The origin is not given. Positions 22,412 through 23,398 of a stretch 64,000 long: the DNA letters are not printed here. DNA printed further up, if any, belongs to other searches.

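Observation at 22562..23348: Small HU-like gene translationally coupled to a TIR-domain gene carrying a second HU-like half-module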

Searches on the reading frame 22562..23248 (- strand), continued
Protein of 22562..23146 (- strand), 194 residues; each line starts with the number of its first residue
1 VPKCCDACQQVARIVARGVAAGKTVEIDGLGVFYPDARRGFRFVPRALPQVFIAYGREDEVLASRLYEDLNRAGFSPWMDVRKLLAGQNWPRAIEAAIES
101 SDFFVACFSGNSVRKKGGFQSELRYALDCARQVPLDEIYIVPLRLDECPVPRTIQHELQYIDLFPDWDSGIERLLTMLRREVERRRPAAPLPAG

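Call 51: search_dna_similar(query=window:22562-23146:-, collection=plasmids, mode=protein, max_rows=12)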
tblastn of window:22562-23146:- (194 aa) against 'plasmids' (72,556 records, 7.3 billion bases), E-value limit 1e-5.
Records with a match: 14; places in all: 15; records where one place covers at least 80% of the query: 0.
Best place of each record, by identity: <60% 14.
By first word of the organism name: Rhodococcus 6; Gloeothece 1; Acidovorax 1; Thioflavicoccus 1; Candidatus 1; Aminobacter 1; Indioceanicola 1; Rhizobium 1; Agrobacterium 1.
By predicted mobility (MOB-suite, as given by PLSDB): mobilizable 9; conjugative 4; non-mobilizable 1.
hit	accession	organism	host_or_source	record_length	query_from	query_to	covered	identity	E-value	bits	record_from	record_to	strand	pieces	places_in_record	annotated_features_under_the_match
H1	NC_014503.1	Gloeothece verrucosa PCC 7822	fresh water in rice field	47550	50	162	58%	44.2%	1e-23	104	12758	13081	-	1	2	toll/interleukin-1 receptor domain-containing protein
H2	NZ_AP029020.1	Acidovorax sp. DW039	Lemna minor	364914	50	160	57%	42.3%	5e-18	88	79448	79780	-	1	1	toll/interleukin-1 receptor domain-containing protein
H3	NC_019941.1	Thioflavicoccus mobilis 8321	flat, laminated microbial mat in a salt ...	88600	42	171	67%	35.8%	1e-16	84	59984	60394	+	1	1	HEAT repeat domain-containing protein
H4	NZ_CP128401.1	Candidatus Chlorohelix allophototropha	Single colony of Candidatus Chlorohelix ...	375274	25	164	72%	30.3%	3e-14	77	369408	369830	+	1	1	protein kinase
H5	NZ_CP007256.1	Rhodococcus erythropolis R138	Hydroponic pots with potatoes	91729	44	164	62%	34.1%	4e-10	65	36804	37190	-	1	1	toll/interleukin-1 receptor domain-containing protein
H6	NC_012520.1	Rhodococcus opacus B4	-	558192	50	164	59%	34.1%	1e-9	64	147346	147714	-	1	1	toll/interleukin-1 receptor domain-containing protein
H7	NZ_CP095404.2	Rhodococcus opacus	Whole organism,nitrophenolics and ...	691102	50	164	59%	34.1%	1e-9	64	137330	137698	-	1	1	toll/interleukin-1 receptor domain-containing protein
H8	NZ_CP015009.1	Aminobacter aminovorans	cell culture,soil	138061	49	171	63%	30.6%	2e-8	60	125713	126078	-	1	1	toll/interleukin-1 receptor domain-containing protein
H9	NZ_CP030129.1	Indioceanicola profundi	sediment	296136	51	171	62%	31.1%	3e-9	63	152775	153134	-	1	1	toll/interleukin-1 receptor domain-containing protein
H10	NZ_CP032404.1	Rhodococcus erythropolis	mixed culture,soil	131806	42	166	64%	30.1%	4e-7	57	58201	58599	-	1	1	toll/interleukin-1 receptor domain-containing protein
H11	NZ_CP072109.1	Rhodococcus qingshengii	cell culture,Concrete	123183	50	164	59%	32.5%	2e-9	63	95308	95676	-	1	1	toll/interleukin-1 receptor domain-containing protein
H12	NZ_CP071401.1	Rhizobium leguminosarum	lentil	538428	43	171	66%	28.7%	3e-8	60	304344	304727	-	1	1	TIR domain-containing protein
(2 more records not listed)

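Call 54: search_protein_families(library=pfam, proteins=[L011:354-3440:-, L011:3493-4653:-, L024:160-585:-, L003:4513-5277:+, L003:3611-4468:+, L003:1936-3585:+], max_evalue=0.001)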
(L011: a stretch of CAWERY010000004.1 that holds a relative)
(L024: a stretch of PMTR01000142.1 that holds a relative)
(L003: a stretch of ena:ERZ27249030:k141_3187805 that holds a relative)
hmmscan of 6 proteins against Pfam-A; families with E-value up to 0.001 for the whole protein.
L011:354-3440:- (1028 aa): 6 families
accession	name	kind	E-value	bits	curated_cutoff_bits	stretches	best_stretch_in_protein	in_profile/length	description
PF25183.1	OMP_b-brl_4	-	2.2e-69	235.2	30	2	568-888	433-791/838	Outer membrane beta barrel domain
PF13620.12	CarboxypepD_reg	-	2.1e-17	63.6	32.3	1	33-110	1-81/82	Carboxypeptidase regulatory-like domain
PF13715.12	CarbopepD_reg_2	-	4.5e-09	36.7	32.2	1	34-113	1-79/88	CarboxypepD_reg-like domain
PF00593.30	TonB_dep_Rec_b-barrel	-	8.9e-08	32.8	27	1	393-780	28-379/436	TonB dependent receptor-like, beta-barrel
PF08308.17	PEGA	-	9.7e-05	22.6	20.8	0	74-107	31-64/71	PEGA domain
PF17210.9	SdrD_B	-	0.00017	22.2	29.7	1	44-87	22-67/112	SdrD B-like domain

L011:3493-4653:- (386 aa): 2 families
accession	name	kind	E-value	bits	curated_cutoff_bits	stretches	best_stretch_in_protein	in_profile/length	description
PF11604.15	CusF_Ec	-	1.8e-08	34.5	27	0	141-160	4-23/72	Copper binding periplasmic protein CusF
PF18914.6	DUF5666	-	5.8e-07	30.2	27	0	142-219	1-59/60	Domain of unknown function (DUF5666)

L024:160-585:- (141 aa): 1 family
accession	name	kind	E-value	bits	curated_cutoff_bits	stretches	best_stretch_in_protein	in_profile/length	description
PF02082.26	Rrf2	-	3.3e-31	108.6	30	1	3-125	1-130/132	Iron-dependent Transcriptional regulator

L003:4513-5277:+ (254 aa): 0 families

L003:3611-4468:+ (285 aa): 0 families

L003:1936-3585:+ (549 aa): 0 families

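Call 57: search_solved_structures(query=A1, max_evalue=0.001, show_alignments=2)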
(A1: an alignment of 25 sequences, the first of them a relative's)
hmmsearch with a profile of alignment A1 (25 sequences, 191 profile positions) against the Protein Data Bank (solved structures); distinct sequences matched with E-value up to 0.001: 16.
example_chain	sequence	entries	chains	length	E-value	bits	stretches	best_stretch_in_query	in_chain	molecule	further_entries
8j8h_B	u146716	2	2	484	5.6e-07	32.4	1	49-180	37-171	TIR domain-containing protein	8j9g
8z92_E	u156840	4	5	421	7.2e-07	32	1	50-180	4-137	TIR domain-containing protein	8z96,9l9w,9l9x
8ifk_A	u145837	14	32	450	8.2e-07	31.9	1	50-180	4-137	TIR domain-containing protein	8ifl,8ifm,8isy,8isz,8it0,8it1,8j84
8u7b_B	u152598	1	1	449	8.3e-07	31.8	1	50-180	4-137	TIR domain-containing protein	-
8qlo_A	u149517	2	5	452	3.7e-06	29.7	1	48-185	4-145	Toll/interleukin-1 receptor domain-containing protein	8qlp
8j7s_B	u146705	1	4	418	3.1e-05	26.7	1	50-180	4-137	TIR domain-containing protein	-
8fex_A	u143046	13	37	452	3.7e-05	26.5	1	50-180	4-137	TIR-APAZ | TIR domain-containing protein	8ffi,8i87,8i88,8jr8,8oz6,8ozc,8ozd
8sp0_A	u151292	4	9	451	4.2e-05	26.3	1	50-180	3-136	TIR-APAZ | TIR domain-containing protein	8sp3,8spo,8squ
6o0u_A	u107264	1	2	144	9.1e-05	25.2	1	48-132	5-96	Sterile alpha and TIR motif-containing protein 1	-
10ra_A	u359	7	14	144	9.2e-05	25.2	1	48-132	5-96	Sterile alpha and TIR motif-containing protein 1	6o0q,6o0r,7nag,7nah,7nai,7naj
9mw1_B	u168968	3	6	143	9.9e-05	25.1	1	48-132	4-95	NAD(+) hydrolase SARM1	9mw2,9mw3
9tzw_A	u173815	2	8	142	0.00011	24.9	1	48-132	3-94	NAD(+) hydrolase SARM1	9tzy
9hq0_A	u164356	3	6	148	0.00011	24.9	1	48-132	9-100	NAD(+) hydrolase SARM1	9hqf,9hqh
10rb_A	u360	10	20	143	0.00011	24.9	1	48-132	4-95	NAD(+) hydrolase SARM1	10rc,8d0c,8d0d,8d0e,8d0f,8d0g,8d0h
9mud_K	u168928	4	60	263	0.00079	22.1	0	48-130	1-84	Cat1 (CRISPR associated TIR 1) pentagonal filament | Cat1 (CRISPR associated TIR 1) pentagonal filament assembly | Cat1 (CRISPR-associated TIR 1)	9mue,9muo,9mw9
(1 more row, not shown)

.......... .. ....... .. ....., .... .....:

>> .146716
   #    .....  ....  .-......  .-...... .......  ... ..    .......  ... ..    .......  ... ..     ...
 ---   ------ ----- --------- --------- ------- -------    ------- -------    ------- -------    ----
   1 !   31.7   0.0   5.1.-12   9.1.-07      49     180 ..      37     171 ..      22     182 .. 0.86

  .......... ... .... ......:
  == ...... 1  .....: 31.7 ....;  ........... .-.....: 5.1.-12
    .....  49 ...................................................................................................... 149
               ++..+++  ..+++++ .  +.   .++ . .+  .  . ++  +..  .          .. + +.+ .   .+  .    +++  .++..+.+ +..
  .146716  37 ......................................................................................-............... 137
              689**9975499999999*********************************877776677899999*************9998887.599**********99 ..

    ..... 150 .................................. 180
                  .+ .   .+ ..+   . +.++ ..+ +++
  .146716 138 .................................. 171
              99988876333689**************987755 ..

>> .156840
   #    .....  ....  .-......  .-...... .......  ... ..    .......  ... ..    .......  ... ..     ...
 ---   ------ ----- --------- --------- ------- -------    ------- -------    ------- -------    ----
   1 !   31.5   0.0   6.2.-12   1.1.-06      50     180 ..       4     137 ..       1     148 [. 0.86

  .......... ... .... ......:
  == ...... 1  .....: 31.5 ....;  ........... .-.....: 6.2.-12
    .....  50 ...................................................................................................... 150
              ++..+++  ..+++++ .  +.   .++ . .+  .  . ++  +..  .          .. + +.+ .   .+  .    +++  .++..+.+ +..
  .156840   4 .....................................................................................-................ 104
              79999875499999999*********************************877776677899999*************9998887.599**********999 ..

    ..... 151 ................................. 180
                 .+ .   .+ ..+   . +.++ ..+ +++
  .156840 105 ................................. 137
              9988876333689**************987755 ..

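Call 58: find_related_loci(query=A1, collection=viral_contigs, flank=5000)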
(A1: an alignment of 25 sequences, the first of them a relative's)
Query A1 (194 aa) in viral_contigs; peptide patterns used: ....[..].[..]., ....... (x = any residue, [..] = any of these).
41 stretches matched a pattern, but none encodes a relative of the query by tblastn (E <= 1e-3).

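Call 64: list_cluster_members(proteins=[P0017, P0030, P0051, P0056, P0110, P0200, P0224, P0226, P0122, P0211])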
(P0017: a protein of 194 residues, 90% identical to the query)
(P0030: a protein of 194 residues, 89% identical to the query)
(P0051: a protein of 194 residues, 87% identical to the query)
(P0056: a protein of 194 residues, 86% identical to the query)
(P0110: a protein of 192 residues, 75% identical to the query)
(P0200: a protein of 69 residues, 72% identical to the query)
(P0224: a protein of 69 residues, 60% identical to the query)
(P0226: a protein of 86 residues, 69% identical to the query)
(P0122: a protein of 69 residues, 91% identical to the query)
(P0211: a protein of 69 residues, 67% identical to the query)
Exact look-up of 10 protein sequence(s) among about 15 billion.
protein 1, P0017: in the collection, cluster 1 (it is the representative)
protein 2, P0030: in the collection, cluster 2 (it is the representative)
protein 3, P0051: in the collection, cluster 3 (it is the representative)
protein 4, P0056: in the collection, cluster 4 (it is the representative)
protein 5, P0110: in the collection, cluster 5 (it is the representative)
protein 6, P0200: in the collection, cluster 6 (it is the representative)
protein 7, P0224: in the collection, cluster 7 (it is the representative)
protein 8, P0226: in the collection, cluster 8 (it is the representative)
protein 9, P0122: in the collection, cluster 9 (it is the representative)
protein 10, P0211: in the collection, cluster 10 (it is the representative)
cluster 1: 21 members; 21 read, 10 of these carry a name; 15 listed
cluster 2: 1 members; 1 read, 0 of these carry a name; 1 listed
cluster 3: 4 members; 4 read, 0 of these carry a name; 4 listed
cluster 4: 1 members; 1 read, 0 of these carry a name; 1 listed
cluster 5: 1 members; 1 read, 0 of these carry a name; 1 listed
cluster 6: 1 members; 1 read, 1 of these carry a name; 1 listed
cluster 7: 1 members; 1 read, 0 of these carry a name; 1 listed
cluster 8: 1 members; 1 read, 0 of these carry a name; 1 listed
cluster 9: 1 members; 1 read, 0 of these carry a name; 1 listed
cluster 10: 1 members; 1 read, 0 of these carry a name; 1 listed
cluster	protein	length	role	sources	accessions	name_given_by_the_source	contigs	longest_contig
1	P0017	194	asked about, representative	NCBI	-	-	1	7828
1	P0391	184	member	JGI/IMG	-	hypothetical protein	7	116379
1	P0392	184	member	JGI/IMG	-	hypothetical protein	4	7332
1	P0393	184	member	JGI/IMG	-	hypothetical protein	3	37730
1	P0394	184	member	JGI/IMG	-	hypothetical protein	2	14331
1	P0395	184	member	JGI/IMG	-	hypothetical protein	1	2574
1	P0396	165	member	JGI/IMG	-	hypothetical protein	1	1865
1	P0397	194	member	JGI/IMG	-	hypothetical protein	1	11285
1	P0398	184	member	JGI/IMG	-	hypothetical protein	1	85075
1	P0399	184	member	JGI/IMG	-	hypothetical protein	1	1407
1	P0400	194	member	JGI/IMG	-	hypothetical protein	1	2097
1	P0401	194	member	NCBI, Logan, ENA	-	-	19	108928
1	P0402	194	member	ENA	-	-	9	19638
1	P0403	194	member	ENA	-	-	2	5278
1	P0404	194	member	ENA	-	-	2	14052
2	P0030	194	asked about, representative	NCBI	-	-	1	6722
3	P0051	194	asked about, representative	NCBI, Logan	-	-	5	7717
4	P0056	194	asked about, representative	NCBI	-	-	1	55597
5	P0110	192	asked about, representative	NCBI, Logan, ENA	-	-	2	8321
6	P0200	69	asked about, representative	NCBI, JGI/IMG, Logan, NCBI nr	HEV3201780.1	MAG TPA: HU family DNA-binding protein [Bryobacteraceae bacterium] | nucleoid DNA-binding protein | HU family DNA-binding protein [Bryobacteraceae bacterium]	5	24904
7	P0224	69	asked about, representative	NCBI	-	-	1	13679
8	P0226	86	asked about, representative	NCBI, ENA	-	-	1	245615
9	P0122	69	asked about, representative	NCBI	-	-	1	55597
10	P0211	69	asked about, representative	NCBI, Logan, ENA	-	-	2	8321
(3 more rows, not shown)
